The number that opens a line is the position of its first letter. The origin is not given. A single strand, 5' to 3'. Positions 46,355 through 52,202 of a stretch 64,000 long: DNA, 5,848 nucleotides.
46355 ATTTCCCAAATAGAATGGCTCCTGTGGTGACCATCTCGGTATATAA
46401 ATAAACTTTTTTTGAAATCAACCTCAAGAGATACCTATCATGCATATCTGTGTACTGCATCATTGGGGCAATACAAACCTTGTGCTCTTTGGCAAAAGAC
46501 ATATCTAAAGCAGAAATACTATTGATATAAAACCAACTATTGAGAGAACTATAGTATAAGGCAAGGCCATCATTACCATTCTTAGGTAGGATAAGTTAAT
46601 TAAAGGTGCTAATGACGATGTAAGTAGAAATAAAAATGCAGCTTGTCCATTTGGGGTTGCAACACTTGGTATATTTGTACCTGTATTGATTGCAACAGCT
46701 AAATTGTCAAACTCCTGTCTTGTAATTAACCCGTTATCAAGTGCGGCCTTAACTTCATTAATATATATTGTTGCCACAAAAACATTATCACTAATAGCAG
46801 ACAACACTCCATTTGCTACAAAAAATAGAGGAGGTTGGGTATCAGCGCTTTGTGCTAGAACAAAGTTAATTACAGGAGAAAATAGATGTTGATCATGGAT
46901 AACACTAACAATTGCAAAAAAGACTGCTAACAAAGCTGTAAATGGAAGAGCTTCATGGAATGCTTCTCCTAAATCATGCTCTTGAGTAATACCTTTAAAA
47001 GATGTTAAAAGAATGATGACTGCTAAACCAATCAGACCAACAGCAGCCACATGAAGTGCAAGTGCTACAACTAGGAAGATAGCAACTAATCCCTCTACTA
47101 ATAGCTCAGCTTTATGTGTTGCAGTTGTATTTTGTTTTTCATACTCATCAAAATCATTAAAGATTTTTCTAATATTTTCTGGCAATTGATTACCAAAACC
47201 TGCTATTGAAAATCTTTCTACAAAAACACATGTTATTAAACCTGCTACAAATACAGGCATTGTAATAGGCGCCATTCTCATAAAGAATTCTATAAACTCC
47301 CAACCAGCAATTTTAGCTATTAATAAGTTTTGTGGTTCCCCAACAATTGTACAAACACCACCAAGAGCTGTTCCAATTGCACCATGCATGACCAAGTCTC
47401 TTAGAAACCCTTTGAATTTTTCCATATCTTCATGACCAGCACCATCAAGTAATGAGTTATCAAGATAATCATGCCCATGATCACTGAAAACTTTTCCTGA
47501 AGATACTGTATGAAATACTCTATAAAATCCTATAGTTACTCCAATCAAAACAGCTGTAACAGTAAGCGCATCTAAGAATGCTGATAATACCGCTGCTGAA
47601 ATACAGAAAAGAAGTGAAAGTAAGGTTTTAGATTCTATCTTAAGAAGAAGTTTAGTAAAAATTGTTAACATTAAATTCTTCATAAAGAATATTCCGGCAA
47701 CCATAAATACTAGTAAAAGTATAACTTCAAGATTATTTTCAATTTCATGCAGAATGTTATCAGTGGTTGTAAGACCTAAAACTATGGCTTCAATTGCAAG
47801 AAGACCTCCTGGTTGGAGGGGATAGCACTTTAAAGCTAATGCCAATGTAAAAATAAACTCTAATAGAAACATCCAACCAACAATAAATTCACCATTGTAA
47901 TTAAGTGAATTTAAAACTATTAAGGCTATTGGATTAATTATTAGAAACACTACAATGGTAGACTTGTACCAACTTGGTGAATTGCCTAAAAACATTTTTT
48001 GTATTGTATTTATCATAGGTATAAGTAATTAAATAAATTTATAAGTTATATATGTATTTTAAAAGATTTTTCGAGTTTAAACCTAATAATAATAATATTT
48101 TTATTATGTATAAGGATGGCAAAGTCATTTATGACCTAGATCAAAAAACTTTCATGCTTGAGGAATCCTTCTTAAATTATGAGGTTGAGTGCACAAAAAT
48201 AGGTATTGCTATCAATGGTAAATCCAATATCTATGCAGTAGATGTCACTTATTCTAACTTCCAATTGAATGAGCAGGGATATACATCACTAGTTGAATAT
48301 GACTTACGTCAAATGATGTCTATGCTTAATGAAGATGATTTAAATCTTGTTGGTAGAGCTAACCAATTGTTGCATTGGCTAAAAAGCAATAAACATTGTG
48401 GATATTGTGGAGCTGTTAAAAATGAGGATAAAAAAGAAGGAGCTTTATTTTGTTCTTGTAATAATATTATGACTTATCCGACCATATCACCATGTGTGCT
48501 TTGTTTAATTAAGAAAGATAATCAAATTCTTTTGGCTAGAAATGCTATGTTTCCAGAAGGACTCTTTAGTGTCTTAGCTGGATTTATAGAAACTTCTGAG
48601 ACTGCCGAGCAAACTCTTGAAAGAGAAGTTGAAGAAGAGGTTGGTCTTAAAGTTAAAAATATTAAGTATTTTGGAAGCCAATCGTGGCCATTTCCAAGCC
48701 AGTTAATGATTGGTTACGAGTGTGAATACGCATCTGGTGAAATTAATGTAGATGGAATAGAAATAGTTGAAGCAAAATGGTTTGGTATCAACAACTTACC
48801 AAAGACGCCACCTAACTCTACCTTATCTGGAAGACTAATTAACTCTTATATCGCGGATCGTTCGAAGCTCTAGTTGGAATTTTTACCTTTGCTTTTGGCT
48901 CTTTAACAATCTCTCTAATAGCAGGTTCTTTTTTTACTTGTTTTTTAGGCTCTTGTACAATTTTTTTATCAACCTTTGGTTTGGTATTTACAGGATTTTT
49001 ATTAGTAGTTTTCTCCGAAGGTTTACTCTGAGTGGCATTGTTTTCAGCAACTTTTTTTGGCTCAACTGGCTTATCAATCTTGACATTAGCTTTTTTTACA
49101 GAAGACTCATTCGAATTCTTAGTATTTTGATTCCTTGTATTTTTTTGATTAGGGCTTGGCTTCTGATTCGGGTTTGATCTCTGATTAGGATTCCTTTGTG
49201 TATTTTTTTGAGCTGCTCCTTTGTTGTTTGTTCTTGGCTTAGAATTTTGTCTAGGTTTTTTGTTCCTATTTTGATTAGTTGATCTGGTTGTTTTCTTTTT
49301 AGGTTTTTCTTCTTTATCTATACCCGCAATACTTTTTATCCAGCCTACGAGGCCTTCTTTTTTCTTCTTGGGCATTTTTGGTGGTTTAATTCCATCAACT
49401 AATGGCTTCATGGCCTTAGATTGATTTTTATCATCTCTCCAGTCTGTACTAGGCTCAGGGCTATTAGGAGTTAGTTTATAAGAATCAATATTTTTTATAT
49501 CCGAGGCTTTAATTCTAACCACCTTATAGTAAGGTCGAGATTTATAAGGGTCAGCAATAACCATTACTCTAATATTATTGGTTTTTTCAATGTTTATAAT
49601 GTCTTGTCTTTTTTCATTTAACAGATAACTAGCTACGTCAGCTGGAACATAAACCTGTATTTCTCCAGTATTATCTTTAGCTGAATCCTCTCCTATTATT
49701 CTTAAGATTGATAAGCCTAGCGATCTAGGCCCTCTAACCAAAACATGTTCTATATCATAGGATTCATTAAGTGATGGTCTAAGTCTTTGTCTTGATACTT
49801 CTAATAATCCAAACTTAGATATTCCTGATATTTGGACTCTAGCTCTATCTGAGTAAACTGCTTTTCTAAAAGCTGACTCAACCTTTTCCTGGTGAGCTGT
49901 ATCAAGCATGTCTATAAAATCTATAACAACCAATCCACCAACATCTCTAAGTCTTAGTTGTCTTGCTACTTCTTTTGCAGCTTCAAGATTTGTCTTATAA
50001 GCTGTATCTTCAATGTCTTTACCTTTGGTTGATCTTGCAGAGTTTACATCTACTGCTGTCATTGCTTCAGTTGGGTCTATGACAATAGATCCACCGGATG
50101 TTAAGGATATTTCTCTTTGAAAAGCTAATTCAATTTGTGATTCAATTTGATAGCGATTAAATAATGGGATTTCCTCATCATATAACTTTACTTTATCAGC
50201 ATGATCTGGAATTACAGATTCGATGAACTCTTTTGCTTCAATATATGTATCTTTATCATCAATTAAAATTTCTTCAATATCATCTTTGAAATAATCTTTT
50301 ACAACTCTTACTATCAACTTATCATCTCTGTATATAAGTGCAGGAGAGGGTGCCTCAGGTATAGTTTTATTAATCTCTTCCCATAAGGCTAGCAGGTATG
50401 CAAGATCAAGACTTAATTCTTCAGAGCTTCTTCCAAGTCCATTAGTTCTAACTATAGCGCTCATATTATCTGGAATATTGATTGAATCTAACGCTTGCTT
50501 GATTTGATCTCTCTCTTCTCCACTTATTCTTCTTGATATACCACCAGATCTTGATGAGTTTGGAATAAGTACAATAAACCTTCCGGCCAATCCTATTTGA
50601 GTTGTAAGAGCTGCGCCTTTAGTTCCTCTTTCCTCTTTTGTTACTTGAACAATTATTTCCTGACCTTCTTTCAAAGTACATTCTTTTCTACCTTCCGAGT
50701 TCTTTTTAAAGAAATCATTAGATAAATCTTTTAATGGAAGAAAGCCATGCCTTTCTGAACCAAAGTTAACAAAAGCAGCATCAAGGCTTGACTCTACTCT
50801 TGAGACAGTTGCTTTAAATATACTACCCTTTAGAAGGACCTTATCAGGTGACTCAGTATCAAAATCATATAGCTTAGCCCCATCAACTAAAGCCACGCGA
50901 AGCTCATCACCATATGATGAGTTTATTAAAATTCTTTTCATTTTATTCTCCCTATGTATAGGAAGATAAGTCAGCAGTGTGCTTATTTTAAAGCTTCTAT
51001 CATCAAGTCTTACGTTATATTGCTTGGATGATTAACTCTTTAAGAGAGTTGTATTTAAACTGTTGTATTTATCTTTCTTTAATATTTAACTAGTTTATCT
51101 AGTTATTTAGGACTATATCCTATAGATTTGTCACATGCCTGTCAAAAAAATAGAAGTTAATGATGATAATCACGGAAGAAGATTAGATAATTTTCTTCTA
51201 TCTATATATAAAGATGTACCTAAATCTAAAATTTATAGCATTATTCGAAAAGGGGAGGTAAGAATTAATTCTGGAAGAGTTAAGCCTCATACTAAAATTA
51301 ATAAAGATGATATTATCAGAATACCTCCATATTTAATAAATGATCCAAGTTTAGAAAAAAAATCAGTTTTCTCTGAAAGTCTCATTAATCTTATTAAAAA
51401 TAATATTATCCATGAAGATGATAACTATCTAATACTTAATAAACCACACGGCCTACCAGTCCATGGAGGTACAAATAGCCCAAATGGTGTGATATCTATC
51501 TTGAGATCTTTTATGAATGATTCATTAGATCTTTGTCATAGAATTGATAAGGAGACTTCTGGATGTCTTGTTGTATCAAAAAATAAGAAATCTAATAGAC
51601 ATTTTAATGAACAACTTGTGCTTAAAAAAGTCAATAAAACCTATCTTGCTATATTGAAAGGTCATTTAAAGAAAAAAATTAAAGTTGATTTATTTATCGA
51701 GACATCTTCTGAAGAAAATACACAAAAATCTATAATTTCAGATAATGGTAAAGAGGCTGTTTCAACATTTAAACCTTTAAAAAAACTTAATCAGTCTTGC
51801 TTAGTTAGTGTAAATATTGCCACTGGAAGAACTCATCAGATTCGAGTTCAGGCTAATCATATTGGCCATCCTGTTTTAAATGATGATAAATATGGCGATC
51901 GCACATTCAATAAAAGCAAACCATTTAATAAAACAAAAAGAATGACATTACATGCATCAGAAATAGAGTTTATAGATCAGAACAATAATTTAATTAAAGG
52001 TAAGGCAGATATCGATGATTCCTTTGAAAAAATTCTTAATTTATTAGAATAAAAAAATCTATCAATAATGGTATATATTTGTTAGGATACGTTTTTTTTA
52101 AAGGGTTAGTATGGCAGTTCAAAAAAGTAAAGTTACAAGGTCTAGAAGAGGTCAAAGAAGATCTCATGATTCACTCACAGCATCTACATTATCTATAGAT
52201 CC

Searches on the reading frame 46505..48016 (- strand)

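Call 30: search_protein_families(library=pfam, proteins=[window:46505-48016:-])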
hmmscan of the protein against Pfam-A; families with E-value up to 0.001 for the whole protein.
window:46505-48016:- (503 aa): 2 families
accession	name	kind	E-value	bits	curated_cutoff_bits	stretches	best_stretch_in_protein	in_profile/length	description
PF06450.18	NhaB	-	9.7e-227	754.3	27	1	2-503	6-500/515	Bacterial Na+/H+ antiporter B (NhaB)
PF03600.22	CitMHS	-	1.8e-20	73.8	31.9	1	74-341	19-237/336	Citrate transporter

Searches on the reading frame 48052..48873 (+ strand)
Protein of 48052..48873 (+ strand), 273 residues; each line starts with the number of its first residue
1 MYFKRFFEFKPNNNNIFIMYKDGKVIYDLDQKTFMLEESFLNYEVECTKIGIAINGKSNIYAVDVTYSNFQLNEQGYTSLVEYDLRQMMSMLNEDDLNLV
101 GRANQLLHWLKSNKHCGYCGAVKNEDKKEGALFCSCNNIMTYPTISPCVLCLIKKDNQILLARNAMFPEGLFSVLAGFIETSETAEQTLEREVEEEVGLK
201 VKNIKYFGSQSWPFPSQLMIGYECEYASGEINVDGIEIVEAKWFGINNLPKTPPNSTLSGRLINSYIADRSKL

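Call 30: search_protein_families(library=pfam, proteins=[window:48052-48873:+])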
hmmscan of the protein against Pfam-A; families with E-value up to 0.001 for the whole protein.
window:48052-48873:+ (273 aa): 2 families
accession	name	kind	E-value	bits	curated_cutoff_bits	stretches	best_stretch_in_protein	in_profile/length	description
PF00293.34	NUDIX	-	7.6e-17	62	21.1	1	149-251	6-119/134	NUDIX domain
PF09296.17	NUDIX-like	-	8.8e-05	23.7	22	1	47-109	37-96/96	NADH pyrophosphatase-like rudimentary NUDIX domain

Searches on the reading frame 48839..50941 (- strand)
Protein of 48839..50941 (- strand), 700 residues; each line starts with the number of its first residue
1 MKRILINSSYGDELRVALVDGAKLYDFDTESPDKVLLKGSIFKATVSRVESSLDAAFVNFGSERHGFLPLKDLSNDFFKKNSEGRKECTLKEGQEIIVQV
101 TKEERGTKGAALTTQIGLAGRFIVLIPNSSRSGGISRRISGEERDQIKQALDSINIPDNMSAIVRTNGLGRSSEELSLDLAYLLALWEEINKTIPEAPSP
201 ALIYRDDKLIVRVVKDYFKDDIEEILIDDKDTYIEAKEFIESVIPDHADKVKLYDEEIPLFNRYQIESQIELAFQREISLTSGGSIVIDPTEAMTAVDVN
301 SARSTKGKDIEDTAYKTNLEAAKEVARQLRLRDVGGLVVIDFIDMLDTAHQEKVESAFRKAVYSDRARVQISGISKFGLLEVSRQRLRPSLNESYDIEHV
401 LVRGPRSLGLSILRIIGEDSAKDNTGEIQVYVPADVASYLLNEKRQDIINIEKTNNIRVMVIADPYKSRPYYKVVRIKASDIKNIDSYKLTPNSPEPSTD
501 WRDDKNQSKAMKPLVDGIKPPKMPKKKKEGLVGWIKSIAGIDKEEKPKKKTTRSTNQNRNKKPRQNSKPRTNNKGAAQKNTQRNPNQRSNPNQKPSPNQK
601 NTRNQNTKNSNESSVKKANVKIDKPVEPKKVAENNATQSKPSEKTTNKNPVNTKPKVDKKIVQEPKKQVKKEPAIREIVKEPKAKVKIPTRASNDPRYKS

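Call 30: search_protein_families(library=pfam, proteins=[window:48839-50941:-])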
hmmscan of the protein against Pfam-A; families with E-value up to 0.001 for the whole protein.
window:48839-50941:- (700 aa): 3 families
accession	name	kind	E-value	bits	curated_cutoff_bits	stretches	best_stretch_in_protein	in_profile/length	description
PF10150.14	RNase_E_G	-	1.2e-98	330.3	25.5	1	118-386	2-269/270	Ribonuclease E/G family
PF20833.2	RNase_E_G_Thio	-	8.5e-20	71.1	26.8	1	401-476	10-85/86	RNase E/G, Thioredoxin-like domain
PF00575.29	S1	-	1.6e-10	41.6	22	1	38-113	4-72/74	S1 RNA binding domain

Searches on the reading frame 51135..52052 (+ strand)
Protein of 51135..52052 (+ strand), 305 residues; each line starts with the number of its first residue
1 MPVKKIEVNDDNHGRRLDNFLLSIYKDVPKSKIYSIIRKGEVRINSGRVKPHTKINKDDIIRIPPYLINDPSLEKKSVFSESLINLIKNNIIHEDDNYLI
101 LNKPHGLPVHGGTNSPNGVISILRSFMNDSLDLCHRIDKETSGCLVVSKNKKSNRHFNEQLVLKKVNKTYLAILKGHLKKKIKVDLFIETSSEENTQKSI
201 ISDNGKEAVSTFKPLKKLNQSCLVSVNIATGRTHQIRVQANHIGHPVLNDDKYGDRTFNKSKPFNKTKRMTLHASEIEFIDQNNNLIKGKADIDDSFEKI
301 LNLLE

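Call 30: search_protein_families(library=pfam, proteins=[window:51135-52052:+])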
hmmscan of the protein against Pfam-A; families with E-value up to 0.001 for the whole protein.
window:51135-52052:+ (305 aa): 2 families
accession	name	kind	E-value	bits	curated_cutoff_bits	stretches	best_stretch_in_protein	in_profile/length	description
PF00849.27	PseudoU_synth_2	-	2.5e-30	106.2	26.8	1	97-242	1-152/152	RNA pseudouridylate synthase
PF01479.30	S4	-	5.8e-07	29.6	22.8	1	15-61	1-48/48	S4 domain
